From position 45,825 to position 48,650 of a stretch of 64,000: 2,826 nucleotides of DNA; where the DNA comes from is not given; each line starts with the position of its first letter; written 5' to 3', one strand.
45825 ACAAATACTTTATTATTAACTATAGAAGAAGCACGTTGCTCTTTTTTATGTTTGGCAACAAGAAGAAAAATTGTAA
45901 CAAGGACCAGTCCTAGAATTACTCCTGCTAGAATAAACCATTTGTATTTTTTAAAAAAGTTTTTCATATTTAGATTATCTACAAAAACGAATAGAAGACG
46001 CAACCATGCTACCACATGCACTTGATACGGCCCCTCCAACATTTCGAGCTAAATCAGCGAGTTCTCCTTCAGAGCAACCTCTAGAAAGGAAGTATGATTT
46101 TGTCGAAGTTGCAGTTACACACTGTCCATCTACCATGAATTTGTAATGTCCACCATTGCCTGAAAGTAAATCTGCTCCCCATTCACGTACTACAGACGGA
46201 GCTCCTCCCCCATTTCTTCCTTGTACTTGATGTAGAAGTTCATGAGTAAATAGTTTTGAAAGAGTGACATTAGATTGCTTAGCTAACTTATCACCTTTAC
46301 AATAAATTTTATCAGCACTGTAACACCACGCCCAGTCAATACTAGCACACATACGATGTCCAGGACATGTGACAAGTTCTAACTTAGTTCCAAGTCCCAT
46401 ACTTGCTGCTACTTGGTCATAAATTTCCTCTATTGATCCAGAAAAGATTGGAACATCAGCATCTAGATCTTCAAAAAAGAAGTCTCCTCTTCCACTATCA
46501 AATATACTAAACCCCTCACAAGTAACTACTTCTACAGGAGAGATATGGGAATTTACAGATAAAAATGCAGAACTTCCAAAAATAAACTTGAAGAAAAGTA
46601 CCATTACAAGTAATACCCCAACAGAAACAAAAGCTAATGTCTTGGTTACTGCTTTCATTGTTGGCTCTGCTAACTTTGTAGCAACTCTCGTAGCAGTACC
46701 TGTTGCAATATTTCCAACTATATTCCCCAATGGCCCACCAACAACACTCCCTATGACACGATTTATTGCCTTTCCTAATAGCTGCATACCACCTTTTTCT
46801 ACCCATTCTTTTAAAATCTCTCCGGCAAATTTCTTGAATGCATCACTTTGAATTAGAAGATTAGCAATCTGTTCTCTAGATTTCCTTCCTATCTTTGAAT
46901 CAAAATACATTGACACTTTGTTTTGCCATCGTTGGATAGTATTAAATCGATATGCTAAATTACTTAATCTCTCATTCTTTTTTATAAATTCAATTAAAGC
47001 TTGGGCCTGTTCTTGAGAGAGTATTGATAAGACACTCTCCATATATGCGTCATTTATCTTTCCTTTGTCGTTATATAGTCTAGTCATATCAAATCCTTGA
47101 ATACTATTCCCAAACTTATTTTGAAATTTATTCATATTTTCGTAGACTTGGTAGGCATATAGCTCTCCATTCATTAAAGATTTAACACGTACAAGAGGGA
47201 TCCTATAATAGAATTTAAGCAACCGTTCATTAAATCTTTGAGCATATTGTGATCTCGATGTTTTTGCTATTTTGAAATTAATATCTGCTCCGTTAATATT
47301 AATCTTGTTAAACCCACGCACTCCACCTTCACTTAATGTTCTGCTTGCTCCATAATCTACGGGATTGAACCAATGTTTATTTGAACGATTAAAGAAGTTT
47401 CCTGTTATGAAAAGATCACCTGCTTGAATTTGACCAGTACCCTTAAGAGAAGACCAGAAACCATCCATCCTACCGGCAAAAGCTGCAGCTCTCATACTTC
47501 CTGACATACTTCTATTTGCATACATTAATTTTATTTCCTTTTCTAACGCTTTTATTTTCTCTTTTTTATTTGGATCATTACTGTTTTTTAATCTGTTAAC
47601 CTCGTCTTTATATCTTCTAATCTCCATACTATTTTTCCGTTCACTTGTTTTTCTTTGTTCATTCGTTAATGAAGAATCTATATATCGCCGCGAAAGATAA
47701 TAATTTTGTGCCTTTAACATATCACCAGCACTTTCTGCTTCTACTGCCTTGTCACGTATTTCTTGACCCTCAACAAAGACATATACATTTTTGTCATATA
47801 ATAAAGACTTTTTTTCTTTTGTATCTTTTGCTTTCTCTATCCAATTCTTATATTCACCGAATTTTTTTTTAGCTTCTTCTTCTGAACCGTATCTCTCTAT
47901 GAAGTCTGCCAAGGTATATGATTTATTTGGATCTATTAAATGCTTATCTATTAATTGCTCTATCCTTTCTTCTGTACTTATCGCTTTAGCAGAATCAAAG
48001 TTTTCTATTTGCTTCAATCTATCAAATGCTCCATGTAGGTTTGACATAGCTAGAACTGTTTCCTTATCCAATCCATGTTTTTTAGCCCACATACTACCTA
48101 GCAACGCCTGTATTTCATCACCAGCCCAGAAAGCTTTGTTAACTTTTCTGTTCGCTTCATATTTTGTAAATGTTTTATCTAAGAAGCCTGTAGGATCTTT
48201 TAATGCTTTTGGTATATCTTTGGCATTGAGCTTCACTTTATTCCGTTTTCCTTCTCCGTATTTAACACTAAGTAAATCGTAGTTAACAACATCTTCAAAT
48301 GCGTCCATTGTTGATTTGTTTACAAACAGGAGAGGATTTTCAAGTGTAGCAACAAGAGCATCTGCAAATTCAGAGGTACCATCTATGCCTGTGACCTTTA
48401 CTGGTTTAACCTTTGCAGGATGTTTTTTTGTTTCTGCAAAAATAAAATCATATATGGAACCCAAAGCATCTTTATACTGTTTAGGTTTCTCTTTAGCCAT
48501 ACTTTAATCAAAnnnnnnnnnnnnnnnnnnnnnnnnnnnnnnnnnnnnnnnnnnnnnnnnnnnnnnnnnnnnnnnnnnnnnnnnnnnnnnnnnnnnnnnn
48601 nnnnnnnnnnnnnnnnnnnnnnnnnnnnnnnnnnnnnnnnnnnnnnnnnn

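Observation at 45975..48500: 841-aa protein with a large cytoplasmic domain, one TM helix and a Cys-rich HExxH ectodomain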

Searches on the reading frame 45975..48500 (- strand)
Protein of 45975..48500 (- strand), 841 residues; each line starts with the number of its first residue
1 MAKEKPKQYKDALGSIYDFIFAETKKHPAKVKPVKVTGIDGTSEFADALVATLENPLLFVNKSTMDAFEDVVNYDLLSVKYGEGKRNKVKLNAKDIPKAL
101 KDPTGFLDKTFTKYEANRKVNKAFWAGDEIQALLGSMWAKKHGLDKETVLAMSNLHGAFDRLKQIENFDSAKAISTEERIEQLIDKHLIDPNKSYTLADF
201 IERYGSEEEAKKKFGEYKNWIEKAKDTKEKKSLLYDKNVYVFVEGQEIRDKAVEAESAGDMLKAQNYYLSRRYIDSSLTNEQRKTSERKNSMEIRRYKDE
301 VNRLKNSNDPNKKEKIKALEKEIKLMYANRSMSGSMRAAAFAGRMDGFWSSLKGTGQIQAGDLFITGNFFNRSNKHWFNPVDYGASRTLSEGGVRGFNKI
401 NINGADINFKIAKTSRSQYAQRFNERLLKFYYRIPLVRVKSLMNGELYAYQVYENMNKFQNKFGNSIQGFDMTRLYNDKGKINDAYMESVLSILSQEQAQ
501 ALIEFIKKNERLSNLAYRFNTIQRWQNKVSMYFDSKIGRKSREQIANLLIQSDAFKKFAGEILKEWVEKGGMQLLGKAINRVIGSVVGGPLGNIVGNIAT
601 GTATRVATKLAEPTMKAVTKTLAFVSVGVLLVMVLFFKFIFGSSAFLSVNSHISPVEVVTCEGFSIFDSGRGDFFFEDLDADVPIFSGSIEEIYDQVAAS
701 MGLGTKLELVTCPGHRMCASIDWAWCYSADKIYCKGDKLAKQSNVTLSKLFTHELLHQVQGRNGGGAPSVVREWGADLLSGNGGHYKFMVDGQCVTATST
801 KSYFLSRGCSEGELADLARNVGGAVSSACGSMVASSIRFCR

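Call 5: search_protein_families(library=pfam, proteins=[window:45975-48500:-], max_evalue=0.01)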
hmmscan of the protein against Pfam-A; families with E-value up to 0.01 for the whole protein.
window:45975-48500:- (841 aa): 0 families

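Call 6: search_protein_families(library=ncbifam, proteins=[window:45975-48500:-], max_evalue=0.01)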
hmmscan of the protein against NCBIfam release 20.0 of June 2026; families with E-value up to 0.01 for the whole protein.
window:45975-48500:- (841 aa): 0 families

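Call 7: find_homologous_proteins(query=window:45975-48500:-, max_evalue=0.001)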
Query window:45975-48500:- (841 aa): 10 proteins with E <= 0.001 among 8000 candidates.
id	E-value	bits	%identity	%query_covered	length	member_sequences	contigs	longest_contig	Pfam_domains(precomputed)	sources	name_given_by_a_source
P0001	0.0e+0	1899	100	100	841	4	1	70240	-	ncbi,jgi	ncbi:MAG: hypothetical protein ACOX6Q_01210 [Candidatus Dojkabacteria bacterium]|jgi:hypothetical pr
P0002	0.0e+0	1298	67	100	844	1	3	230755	-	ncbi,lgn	-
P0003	5.0e-212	725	52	79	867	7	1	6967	-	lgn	-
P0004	7.7e-208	711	52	79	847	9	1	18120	-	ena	-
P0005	7.9e-85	304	31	86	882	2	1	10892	-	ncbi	-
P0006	2.1e-83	299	33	79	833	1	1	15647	-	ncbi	-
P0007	6.7e-81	291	30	81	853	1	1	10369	-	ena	-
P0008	8.4e-78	281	32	80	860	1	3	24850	-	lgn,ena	-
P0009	2.5e-71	259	30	79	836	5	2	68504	-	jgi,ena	-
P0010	4.6e-22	96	24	79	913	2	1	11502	PF01551.30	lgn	-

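Call 8: search_solved_structures(query=window:45975-48500:-, max_evalue=1)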
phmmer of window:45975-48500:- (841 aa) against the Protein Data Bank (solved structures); distinct sequences matched with E-value up to 1: 0.

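Call 14: search_protein_families(library=phrogs, proteins=[window:45975-48500:-], max_evalue=0.1)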
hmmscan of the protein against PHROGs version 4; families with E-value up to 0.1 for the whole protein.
window:45975-48500:- (841 aa): 0 families

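Call 17: find_encoding_contigs(protein=P0009, flank=10000, max_places=2)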
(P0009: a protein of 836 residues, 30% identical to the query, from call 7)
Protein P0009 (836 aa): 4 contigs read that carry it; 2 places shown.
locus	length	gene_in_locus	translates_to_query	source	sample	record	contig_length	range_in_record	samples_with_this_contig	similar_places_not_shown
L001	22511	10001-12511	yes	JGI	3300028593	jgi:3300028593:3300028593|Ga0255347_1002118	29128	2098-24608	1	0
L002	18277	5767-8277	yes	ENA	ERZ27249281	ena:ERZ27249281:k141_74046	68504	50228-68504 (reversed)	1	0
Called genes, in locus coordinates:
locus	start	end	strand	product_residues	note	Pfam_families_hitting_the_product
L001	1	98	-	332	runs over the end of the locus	PF17125:Methyltr_RsmF_N (weak), PF01189:Methyltr_RsmB-F, PF13847:Methyltransf_31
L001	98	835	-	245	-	PF04452:Methyltrans_RNA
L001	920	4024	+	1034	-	PF16656:Pur_ac_phosph_N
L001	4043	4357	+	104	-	-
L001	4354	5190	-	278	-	PF04383:KilA-N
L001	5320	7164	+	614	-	PF00041:fn3 (faint), PF16656:Pur_ac_phosph_N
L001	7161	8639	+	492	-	-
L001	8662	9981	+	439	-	-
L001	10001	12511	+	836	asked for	-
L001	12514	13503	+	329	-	-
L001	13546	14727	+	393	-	-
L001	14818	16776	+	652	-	PF00580:UvrD-helicase, PF01443:Viral_helicase1 (faint), PF13245:AAA_19, PF13604:AAA_30 (faint), PF13361:UvrD_C, PF13538:UvrD_C_2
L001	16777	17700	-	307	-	PF07501:G5 (weak)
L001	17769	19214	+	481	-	PF23300:HEAT_Nup120 (faint), PF25058:ARM_TT21 (faint), PF00515:TPR_1 (faint), PF07719:TPR_2 (faint), PF12895:ANAPC3 (faint), PF13174:TPR_6 (faint), PF13181:TPR_8 (faint), PF13414:TPR_11 (faint), +5 more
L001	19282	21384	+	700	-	PF00009:GTP_EFTU, PF22042:EF-G_D2, PF03144:GTP_EFTU_D2, PF14492:EFG_III, PF03764:EFG_IV, PF00679:EFG_C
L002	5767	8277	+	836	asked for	-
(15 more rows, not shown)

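Call 18: find_encoding_contigs(protein=P0010, flank=10000, max_places=2)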
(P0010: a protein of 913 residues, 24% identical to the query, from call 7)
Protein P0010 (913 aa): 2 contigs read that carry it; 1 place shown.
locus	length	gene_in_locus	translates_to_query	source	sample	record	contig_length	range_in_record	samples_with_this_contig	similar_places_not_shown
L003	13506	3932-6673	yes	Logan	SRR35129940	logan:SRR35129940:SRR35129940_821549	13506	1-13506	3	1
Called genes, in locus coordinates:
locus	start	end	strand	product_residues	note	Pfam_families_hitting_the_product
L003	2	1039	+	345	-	?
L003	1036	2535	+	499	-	-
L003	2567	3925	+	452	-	-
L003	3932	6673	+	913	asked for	PF01551:Peptidase_M23 (weak)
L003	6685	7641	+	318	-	-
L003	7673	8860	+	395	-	PF08239:SH3_3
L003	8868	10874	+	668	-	PF00580:UvrD-helicase, PF13245:AAA_19, PF13604:AAA_30 (faint), PF01443:Viral_helicase1 (faint), PF13087:AAA_12 (faint), PF13361:UvrD_C, PF13538:UvrD_C_2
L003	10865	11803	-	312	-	PF07501:G5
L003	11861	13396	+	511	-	PF12895:ANAPC3 (faint), PF13432:TPR_16 (faint), PF25058:ARM_TT21 (faint), PF00515:TPR_1 (faint), PF07719:TPR_2 (faint), PF13174:TPR_6 (faint), PF13181:TPR_8 (faint), PF14559:TPR_19 (weak), +3 more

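Call 22: search_protein_families(library=pfam, proteins=[P0005, P0008], max_evalue=10)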
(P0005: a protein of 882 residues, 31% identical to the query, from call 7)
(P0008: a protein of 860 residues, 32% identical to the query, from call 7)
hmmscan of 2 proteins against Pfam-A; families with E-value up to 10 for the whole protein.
P0005 (882 aa): 1 family
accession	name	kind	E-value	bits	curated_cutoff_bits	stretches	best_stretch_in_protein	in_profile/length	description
PF18182.6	mCpol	-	0.12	13.1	26.4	0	393-420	81-108/114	minimal CRISPR polymerase domain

P0008 (860 aa): 2 families
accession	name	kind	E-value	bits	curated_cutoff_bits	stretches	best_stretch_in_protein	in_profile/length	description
PF17340.7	DUF5370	-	0.0064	16.8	25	1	725-751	6-34/63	Family of unknown function (DUF5370)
PF00662.26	Proton_antipo_N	-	0.26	11.7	24.5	1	623-649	18-44/51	NADH-Ubiquinone oxidoreductase (complex I), chain 5 N-terminus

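Call 29: search_protein_representatives(alignment_id=A2)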
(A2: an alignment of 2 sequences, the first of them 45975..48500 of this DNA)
Query: 2 sequences, 845 profile positions. Proteins with E-value up to 0.001 (for the whole library): 186; up to 1e-10: 137; up to 1e-30: 74. The best 150 are listed.
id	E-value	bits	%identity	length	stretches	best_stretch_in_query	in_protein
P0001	0.0e+00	1847.4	-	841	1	1-845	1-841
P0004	1.8e-260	883.0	-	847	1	5-673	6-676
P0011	8.0e-245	831.3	-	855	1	5-844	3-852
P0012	4.2e-189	646.9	-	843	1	5-666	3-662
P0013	1.6e-166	572.2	-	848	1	5-844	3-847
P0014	1.0e-152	526.6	-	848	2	500-844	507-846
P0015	1.8e-134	466.2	-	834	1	4-842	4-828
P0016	8.4e-132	457.4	-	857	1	5-842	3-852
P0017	5.0e-123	428.3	-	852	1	2-845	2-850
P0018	2.3e-118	412.9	-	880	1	7-843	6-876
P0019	3.0e-117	409.2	-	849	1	5-664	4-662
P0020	8.5e-117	407.7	-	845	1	6-663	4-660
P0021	7.5e-106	371.5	-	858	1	2-805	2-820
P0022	1.0e-102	361.1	-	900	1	1-839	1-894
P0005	8.5e-101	354.8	-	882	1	1-665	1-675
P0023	9.4e-98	344.7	-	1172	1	1-667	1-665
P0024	3.5e-96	339.5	-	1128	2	6-691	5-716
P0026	2.0e-93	330.4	-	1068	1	4-665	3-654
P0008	4.0e-89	316.2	-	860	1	5-670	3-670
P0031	5.7e-83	295.8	-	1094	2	5-665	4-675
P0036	7.7e-77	275.5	-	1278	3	697-797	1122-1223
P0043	4.3e-66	240.0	-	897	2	407-839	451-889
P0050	7.2e-58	212.8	-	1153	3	674-840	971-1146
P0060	6.0e-39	150.2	-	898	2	1-152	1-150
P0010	2.0e-37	145.2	-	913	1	1-663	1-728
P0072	2.8e-33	131.4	-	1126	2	1-166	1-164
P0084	8.1e-27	110.1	-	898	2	3-148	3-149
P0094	1.3e-23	99.4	-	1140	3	304-673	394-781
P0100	7.3e-22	93.6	-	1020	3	1-142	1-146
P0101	1.3e-21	92.8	-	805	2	689-840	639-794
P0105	3.9e-20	87.9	-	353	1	690-841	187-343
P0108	5.8e-19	84.1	-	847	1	572-841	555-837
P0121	1.5e-16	76.1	-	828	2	523-819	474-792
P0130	8.0e-14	67.1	-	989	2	3-154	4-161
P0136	4.8e-13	64.5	-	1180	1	688-822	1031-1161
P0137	6.1e-13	64.1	-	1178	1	690-829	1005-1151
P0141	3.3e-11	58.4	-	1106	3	568-794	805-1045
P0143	1.8e-10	56.0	-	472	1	688-838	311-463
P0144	2.0e-10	55.8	-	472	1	691-829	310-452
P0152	2.0e-08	49.2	-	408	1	690-828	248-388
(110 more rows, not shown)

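Call 39: find_related_loci(query=A6, collection=genome_contigs, flank=10000)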
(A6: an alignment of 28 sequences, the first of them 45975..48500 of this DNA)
Query A6 (841 aa) in genome_contigs; peptide patterns used: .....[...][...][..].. (x = any residue, [..] = any of these).
58 stretches matched a pattern; 20 encode a relative of the query (tblastn E <= 1e-3); 20 distinct loci.
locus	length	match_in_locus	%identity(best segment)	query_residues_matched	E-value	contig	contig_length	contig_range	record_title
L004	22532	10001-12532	67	1-841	0e+0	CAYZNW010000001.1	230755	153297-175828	MAG TPA_asm: uncultured Candidatus Saccharibacteria bacterium isolate binchicken_co117_292 genome assembly, contig: NODE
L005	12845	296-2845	32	3-841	6e-116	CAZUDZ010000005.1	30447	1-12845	MAG TPA_asm: uncultured Candidatus Saccharibacteria bacterium isolate binchicken_co39_491 genome assembly, contig: NODE_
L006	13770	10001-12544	32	5-838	7e-115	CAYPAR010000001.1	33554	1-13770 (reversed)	MAG TPA_asm: uncultured Candidatus Saccharibacteria bacterium isolate binchicken_co246_362 genome assembly, contig: NODE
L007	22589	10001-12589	29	8-841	4e-78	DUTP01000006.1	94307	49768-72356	MAG TPA_asm: Candidatus Dojkabacteria bacterium isolate AS05jafATM_89 76008_AS05, whole genome shotgun sequence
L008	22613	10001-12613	28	1-840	8e-73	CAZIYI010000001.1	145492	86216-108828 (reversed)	MAG TPA_asm: uncultured Candidatus Saccharibacteria bacterium isolate binchicken_co39_587 genome assembly, contig: NODE_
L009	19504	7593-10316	28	1-838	6e-70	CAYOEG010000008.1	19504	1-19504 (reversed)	MAG TPA_asm: uncultured Candidatus Saccharibacteria bacterium isolate SRP294416_co1_479 genome assembly, contig: NODE_55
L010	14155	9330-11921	27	11-841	8e-60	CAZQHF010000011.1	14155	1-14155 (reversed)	MAG TPA_asm: uncultured Candidatus Saccharibacteria bacterium isolate binchicken_co27_102 genome assembly, contig: NODE_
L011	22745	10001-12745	25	1-841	1e-57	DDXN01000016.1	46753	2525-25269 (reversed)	MAG TPA_asm: Candidatus Dojkabacteria bacterium UBA2259 UBA2259_contig_20378, whole genome shotgun sequence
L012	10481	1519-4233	30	1-840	2e-55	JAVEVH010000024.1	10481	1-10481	MAG: Candidatus Dojkabacteria bacterium isolate BF4_117 NODE_20756_length_10481_cov_7.523662_Biofilm4, whole genome shot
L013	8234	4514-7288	29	3-838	9e-52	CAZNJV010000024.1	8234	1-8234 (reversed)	MAG TPA_asm: uncultured Candidatus Saccharibacteria bacterium isolate SRP263991_co3_616 genome assembly, contig: NODE_12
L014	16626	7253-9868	28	1-841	6e-73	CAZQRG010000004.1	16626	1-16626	MAG TPA_asm: uncultured Candidatus Saccharibacteria bacterium isolate SRP192927_co1_760 genome assembly, contig: NODE_73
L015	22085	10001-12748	29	1-833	1e-47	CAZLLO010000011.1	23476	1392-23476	MAG TPA_asm: uncultured Candidatus Saccharibacteria bacterium isolate SRP192927_co3_300 genome assembly, contig: NODE_43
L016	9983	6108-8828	32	1-840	2e-63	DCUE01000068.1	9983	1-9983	MAG TPA_asm: Candidatus Dojkabacteria bacterium UBA2222 UBA2222_contig_35410, whole genome shotgun sequence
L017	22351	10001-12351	28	1-840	5e-44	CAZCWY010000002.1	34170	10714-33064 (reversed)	MAG TPA_asm: uncultured Candidatus Saccharibacteria bacterium isolate SRP294416_co1_378 genome assembly, contig: NODE_21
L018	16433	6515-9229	30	1-840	4e-54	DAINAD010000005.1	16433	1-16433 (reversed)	MAG TPA_asm: Patescibacteria group bacterium isolate CTOTU11731 NODE_1906_length_16433_cov_5.594395, whole genome shotgu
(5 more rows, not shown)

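Call 49: predict_structure(alignment_id=A6)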
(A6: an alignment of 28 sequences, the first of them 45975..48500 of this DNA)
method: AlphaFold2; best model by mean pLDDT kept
length: 841 residues; sequences in the alignment: 28
mean_pLDDT: 74.0   pTM: 0.50
mean pLDDT of the five models: 74.0, 67.0, 66.5, 66.1, 63.6
residues with pLDDT >= 90: 131; 70-90: 442; 50-70: 164; < 50: 104
segments of 3 or more residues with pLDDT < 50: 1-6, 75-106, 392-405, 646-680
pLDDT, mean of each block of 10 residues (from residue 1): 45 77 80 70 71 81 78 50 31 41 49 67 78 85 86 70 52 68 87 81 75 88 86 82 90 91 88 76 70 85 88 88 75 72 80 69 69 70 56 47 57 76 82 80 82 81 76 70 82 83 84 79 70 67 73 73 75 66 59 51 50 56 68 71 50 39 35 37 85 95 93 89 88 93 92 95 91 95 89 87 90 94 93 92 75
secondary structure, 60 per line:
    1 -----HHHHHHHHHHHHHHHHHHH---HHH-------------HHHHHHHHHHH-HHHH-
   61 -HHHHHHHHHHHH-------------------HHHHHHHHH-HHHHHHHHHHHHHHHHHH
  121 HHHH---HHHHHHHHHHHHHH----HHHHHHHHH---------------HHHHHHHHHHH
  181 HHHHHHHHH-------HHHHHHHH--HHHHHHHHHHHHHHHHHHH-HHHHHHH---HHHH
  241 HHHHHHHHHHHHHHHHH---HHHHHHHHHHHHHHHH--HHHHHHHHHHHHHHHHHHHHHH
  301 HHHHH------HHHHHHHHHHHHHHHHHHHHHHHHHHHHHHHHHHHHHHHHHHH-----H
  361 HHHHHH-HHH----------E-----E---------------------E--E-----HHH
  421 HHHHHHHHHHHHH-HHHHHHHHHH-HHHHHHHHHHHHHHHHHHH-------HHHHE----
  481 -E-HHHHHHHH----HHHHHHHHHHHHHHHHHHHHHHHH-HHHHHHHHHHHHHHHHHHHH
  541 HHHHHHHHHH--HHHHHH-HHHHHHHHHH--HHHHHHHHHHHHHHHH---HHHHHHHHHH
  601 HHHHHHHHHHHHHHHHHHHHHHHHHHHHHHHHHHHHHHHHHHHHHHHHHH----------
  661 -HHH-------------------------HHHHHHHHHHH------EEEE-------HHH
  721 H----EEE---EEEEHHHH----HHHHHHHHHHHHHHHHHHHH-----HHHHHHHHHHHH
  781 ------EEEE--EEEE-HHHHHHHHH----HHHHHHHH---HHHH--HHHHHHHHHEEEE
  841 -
elements in order (helices of 4 or more, strands of 3 or more residues): H6-24 H44-54 H56-59 H62-73 H93-101 H103-124 H128-141 H146-154 H170-189 H197-204 H207-225 H227-233 H237-257 H261-276 H279-305 H312-354 H360-366 H418-433 H435-444 H446-464 H472-475 H484-491 H496-519 H521-550 H553-558 H560-569 H572-587 H591-650 H690-700 E707-710 H718-721 E726-728 E732-735 H736-739 H744-763 H769-780 E787-790 E793-796 H798-806 H811-818 H822-825 H828-836 E837-840
